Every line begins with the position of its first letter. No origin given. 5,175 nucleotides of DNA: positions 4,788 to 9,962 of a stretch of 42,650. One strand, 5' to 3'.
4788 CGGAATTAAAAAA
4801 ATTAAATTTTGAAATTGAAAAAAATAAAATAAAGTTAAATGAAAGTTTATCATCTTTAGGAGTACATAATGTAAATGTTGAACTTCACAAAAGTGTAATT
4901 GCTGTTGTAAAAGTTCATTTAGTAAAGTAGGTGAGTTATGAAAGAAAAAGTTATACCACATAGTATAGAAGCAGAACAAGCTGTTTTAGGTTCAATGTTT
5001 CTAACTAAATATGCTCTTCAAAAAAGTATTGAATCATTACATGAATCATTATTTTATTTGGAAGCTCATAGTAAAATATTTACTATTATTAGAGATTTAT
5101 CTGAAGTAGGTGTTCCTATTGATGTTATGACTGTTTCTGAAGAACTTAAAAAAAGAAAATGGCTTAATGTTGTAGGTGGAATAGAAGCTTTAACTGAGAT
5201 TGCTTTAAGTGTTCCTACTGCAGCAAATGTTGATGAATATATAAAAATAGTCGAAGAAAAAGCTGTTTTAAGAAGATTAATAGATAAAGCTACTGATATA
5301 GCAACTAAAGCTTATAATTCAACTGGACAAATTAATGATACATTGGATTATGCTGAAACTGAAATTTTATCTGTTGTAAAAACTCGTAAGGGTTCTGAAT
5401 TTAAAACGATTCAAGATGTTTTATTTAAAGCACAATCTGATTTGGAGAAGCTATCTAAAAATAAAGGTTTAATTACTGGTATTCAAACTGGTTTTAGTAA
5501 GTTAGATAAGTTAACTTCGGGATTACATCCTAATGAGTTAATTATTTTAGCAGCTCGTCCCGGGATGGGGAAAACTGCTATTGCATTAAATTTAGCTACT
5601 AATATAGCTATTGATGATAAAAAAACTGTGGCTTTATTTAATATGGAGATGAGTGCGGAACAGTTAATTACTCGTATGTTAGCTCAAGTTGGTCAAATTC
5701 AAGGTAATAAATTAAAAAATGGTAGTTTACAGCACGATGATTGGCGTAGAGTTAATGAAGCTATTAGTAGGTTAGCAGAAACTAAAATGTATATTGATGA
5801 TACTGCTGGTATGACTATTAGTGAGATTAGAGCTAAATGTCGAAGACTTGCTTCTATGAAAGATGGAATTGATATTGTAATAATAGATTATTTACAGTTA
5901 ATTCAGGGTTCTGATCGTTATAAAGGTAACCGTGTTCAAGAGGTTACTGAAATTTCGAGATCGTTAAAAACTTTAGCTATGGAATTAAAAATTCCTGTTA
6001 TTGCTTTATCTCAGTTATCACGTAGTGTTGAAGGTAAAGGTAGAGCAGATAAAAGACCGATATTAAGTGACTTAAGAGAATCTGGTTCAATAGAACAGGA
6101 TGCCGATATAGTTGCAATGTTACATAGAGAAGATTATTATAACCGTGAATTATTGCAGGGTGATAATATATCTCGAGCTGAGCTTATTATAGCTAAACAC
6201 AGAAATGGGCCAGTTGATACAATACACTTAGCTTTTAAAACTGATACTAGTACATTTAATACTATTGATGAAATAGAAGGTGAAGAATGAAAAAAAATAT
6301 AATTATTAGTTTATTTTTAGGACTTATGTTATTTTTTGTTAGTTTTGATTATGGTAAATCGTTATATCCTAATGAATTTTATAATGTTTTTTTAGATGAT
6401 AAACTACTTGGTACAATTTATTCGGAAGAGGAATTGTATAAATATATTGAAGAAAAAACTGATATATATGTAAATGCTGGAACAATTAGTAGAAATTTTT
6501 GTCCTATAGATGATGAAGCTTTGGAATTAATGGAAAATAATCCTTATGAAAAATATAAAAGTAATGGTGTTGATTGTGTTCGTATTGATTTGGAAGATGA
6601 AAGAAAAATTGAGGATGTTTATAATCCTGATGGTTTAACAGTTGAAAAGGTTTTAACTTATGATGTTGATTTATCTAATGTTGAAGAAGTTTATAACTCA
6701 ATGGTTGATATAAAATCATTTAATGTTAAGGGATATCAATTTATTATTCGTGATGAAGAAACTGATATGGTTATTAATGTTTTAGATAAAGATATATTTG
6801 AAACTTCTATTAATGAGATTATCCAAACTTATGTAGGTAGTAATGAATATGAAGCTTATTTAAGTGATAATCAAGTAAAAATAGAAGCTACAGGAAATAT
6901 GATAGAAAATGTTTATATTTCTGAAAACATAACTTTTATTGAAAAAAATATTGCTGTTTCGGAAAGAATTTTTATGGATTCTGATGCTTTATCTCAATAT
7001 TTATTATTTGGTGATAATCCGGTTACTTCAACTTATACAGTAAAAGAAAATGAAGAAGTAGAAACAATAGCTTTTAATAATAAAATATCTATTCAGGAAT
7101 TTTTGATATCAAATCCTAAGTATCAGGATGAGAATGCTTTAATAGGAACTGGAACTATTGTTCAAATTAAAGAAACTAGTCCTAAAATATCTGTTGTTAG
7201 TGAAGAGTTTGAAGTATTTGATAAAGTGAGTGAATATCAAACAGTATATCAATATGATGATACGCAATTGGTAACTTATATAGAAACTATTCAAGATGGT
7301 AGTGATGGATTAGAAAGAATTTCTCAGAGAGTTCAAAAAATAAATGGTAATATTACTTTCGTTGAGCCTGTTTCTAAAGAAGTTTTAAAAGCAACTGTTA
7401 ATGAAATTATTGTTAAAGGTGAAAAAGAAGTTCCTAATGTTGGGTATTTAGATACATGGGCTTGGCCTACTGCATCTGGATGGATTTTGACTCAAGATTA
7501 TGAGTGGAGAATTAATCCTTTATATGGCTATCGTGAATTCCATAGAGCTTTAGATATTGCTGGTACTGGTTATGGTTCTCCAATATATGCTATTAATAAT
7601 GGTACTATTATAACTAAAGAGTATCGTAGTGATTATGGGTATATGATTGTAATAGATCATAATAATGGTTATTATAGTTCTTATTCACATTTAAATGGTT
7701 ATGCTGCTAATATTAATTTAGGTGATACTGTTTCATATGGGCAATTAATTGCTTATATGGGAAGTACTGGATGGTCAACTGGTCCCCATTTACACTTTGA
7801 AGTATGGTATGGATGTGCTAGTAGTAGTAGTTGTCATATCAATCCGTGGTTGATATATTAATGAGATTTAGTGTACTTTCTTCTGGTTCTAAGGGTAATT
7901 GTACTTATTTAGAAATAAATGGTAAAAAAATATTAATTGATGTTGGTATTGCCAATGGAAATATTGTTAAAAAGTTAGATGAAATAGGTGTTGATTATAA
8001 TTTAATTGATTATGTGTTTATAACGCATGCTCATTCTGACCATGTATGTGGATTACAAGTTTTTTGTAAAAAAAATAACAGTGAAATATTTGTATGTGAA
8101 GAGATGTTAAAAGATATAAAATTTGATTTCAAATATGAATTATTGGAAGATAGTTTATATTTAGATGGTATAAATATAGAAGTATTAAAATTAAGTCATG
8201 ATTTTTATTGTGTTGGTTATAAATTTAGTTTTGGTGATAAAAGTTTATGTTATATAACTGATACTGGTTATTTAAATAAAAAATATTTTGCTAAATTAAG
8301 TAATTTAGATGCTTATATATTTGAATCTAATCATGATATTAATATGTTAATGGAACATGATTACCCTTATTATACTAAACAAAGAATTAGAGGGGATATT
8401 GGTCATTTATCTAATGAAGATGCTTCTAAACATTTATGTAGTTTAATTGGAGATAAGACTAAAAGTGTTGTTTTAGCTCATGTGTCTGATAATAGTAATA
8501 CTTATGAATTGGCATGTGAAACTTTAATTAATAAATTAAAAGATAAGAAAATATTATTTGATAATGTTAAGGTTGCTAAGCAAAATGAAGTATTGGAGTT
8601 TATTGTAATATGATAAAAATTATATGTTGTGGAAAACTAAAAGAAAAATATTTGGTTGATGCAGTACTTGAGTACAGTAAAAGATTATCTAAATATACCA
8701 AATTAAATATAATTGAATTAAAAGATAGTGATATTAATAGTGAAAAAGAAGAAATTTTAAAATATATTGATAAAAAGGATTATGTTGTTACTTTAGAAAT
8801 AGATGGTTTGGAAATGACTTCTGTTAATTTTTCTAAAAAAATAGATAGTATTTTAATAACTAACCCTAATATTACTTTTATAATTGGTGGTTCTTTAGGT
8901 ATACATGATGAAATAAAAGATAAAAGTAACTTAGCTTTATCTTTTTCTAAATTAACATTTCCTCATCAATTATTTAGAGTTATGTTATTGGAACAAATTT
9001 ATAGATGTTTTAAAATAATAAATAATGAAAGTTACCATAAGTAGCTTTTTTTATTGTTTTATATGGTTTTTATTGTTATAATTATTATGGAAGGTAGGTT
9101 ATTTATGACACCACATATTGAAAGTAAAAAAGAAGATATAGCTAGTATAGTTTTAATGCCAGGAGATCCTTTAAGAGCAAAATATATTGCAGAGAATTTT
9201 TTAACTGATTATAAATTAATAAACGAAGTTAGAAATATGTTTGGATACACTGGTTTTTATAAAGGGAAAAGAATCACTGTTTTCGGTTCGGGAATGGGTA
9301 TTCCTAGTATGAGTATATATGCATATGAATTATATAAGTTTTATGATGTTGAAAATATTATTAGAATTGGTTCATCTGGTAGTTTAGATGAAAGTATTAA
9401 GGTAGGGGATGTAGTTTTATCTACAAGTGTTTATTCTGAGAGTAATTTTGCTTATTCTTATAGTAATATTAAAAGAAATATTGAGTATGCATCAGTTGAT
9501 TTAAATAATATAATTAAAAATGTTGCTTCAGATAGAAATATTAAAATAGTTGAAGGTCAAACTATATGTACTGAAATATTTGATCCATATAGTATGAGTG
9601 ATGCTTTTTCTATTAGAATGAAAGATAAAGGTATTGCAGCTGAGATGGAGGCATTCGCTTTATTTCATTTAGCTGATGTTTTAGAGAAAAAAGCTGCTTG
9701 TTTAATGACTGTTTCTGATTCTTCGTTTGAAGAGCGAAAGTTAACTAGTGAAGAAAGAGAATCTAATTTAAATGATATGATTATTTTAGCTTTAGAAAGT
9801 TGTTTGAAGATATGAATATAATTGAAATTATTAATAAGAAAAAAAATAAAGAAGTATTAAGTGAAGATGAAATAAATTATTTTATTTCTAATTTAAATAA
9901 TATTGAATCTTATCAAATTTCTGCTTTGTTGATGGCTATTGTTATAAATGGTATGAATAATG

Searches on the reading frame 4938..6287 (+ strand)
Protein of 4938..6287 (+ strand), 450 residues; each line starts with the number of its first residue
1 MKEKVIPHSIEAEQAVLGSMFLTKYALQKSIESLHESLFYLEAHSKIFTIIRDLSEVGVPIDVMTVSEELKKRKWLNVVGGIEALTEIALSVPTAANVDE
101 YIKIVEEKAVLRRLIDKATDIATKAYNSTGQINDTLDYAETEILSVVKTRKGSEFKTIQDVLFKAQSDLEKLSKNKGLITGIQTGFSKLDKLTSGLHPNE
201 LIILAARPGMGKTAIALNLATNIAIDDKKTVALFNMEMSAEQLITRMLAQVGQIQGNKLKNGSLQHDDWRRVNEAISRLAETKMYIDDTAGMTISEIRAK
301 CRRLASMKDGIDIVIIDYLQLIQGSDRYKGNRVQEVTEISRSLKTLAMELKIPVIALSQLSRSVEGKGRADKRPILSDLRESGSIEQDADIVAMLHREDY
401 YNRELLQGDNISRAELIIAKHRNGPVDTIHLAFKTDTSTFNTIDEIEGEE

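Call 58: search_protein_families(library=pfam, proteins=[window:4938-6287:+], max_evalue=0.00001)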
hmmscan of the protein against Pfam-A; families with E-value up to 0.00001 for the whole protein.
window:4938-6287:+ (450 aa): 3 families
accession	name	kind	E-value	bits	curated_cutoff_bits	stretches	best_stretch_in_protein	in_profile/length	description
PF03796.21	DnaB_C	-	7.4e-105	350.4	27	1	181-441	1-254/255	DnaB-like helicase C terminal domain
PF00772.26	DnaB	-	2.3e-29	101.9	23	1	7-107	3-103/103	DnaB-like helicase N terminal domain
PF13481.12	AAA_25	-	6.9e-13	49.1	27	1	181-359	14-189/195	AAA domain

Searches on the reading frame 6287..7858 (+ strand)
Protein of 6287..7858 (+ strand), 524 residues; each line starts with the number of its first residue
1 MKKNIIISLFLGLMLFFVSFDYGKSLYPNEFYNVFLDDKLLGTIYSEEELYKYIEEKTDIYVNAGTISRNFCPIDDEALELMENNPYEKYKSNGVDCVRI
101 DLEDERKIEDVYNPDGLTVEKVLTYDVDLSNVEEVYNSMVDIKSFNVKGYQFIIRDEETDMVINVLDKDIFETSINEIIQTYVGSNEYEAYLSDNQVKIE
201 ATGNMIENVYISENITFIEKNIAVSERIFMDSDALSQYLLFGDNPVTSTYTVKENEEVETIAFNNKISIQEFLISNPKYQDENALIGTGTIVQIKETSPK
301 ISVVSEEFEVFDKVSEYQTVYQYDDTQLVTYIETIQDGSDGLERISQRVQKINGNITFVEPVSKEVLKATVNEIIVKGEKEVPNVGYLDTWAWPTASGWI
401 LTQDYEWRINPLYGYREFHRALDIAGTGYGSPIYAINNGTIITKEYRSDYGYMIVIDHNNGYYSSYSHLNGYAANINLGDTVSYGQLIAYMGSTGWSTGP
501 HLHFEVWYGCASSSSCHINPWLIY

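Call 58: search_protein_families(library=pfam, proteins=[window:6287-7858:+], max_evalue=0.00001)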
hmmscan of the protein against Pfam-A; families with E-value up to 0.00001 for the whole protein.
window:6287-7858:+ (524 aa): 2 families
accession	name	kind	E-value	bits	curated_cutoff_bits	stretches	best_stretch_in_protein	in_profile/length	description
PF01551.29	Peptidase_M23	-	5.6e-27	94.2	28.7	1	418-509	2-90/96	Peptidase family M23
PF07501.17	G5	-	1.3e-08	35.3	23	1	314-380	9-75/75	G5 domain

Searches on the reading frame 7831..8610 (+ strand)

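Call 58: search_protein_families(library=pfam, proteins=[window:7831-8610:+], max_evalue=0.00001)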
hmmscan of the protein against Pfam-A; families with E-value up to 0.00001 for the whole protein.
window:7831-8610:+ (260 aa): 3 families
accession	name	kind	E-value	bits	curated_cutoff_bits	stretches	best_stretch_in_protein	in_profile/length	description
PF12706.13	Lactamase_B_2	-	1.3e-13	51.4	27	1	55-205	27-190/200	Beta-lactamase superfamily domain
PF00753.33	Lactamase_B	-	1.8e-13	51.4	22.7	1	21-147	5-152/196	Metallo-beta-lactamase superfamily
PF23023.1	Anti-Pycsar_Apyc1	-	8e-07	29.2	50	1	22-79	20-74/250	Anti-Pycsar protein Apyc1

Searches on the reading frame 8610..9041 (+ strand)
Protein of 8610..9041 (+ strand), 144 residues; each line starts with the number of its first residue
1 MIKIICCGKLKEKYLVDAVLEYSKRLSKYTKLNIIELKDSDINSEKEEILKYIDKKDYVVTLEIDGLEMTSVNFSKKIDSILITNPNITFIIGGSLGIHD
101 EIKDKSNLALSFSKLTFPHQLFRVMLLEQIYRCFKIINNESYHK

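Call 58: search_protein_families(library=pfam, proteins=[window:8610-9041:+], max_evalue=0.00001)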
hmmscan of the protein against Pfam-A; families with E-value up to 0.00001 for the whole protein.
window:8610-9041:+ (144 aa): 1 family
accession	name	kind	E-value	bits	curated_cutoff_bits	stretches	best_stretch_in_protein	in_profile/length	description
PF02590.22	SPOUT_MTase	-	9.1e-49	165.8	27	1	2-143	3-154/154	Predicted SPOUT methyltransferase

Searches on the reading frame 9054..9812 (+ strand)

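Call 59: search_protein_families(library=pfam, proteins=[window:9054-9812:+], max_evalue=0.00001)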
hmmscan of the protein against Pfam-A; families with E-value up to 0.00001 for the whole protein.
window:9054-9812:+ (253 aa): 1 family
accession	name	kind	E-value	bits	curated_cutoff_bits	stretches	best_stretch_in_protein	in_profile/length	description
PF01048.26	PNP_UDP_1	-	5.7e-33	114.7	25.1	1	32-238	2-216/233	Phosphorylase superfamily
